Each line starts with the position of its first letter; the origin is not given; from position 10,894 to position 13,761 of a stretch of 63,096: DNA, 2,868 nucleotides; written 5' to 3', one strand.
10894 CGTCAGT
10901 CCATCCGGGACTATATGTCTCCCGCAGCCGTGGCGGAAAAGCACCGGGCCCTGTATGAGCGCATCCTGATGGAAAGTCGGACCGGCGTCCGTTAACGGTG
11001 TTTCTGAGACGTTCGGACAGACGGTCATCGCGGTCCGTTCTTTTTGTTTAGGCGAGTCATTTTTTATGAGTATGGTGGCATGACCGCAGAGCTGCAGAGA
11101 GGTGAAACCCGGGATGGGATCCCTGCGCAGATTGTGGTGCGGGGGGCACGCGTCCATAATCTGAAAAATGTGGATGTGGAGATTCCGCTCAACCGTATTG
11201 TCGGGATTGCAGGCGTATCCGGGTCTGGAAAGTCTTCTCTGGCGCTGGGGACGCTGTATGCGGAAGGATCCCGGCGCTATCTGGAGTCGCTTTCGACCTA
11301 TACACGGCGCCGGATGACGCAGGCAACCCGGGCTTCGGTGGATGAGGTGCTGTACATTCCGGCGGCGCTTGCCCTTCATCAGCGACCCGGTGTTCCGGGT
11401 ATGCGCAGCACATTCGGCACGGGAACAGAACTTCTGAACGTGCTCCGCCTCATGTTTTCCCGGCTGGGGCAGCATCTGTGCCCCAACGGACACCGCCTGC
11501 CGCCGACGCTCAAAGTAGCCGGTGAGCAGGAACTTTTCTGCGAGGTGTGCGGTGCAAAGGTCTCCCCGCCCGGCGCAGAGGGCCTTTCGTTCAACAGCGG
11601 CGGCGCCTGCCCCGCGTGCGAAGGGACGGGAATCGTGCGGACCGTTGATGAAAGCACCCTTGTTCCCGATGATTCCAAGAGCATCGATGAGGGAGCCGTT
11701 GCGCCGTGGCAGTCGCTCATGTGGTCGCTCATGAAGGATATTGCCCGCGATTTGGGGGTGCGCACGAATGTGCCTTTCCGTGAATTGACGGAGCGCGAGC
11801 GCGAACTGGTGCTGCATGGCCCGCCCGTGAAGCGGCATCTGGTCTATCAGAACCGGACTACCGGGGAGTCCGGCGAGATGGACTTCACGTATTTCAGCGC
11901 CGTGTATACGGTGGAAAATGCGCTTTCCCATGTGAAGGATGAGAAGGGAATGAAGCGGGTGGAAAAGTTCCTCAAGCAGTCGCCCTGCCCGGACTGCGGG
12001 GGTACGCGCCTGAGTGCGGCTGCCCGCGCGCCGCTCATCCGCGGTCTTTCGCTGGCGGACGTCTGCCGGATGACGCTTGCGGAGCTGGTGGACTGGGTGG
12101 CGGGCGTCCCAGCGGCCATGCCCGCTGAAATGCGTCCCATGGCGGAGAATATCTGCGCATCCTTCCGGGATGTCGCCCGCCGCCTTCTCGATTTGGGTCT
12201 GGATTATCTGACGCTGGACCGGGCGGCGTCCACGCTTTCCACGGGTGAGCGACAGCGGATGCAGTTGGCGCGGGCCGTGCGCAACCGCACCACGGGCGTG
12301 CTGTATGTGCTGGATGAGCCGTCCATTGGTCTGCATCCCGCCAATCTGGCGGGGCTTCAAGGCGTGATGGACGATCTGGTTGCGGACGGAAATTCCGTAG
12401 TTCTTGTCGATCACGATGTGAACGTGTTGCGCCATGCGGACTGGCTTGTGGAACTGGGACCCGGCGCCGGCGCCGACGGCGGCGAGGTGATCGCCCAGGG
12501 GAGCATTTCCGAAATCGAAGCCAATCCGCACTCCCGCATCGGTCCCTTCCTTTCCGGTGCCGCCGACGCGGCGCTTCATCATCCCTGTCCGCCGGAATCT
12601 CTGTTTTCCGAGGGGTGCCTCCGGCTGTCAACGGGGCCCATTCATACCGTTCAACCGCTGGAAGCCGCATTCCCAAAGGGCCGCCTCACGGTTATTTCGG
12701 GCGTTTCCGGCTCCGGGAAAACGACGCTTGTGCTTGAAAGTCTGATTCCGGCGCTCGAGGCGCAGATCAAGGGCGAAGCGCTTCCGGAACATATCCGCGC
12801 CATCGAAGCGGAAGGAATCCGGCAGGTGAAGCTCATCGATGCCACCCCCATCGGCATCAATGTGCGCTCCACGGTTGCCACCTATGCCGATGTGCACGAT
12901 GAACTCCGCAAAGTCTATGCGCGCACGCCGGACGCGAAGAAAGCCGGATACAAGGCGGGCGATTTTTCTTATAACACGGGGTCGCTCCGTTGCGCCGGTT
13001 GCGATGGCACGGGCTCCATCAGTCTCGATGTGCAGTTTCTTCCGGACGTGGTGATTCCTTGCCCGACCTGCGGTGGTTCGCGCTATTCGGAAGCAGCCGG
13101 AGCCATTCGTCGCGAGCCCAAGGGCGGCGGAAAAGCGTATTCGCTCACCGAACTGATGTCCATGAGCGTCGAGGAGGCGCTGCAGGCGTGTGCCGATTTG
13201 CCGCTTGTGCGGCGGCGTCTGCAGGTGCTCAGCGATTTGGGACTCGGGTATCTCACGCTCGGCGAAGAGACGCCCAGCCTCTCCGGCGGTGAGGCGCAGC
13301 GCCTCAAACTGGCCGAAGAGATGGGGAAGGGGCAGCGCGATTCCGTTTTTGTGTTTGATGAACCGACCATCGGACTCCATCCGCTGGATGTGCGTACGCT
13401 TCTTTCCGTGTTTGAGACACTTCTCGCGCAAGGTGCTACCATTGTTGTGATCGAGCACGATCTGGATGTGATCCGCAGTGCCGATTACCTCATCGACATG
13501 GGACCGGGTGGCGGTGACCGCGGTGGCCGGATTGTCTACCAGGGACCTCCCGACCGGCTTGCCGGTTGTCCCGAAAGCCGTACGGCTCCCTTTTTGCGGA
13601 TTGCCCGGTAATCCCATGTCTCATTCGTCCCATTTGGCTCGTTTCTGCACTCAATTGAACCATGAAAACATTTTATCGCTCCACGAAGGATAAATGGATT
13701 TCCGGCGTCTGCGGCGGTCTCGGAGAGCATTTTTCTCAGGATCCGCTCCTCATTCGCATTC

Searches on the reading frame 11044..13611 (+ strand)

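Call 6: search_protein_families(library=pfam, proteins=[window:11044-13611:+], max_evalue=0.001)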
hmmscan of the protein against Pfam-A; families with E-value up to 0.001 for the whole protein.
window:11044-13611:+ (855 aa): 10 families
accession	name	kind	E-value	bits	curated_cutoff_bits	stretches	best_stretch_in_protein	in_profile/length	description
PF00005.33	ABC_tran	-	1.4e-19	71.5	25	1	377-426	85-135/137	ABC transporter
PF17755.6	UvrA_DNA-bind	-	2.3e-15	57.3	23.2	1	202-295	1-97/110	UvrA DNA-binding domain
PF20703.3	nSTAND1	-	1.1e-06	28.9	27.1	0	539-584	26-71/379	Novel STAND NTPase 1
PF13555.12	AAA_29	-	1.6e-05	25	27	0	545-563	22-39/61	P-loop containing region of AAA domain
PF13191.12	AAA_16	-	1.9e-05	25.6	32.6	0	545-579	23-60/167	AAA ATPase domain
PF06745.19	ATPase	-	2.9e-05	24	26.6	0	542-568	15-41/231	KaiC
PF00684.25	DnaJ_CXXCXGXG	-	3.7e-05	24.3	32.7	0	648-679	16-50/65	DnaJ central domain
PF15777.11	Anti-TRAP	-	0.00011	22.6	32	0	649-680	12-40/59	Tryptophan RNA-binding attenuator protein inhibitory protein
PF02463.25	SMC_N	-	0.00021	21.3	40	0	38-75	11-49/220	RecF/RecN/SMC N terminal domain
PF14258.12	DUF4350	-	0.00035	21.3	30.4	0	408-517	30-119/181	Domain of unknown function (DUF4350)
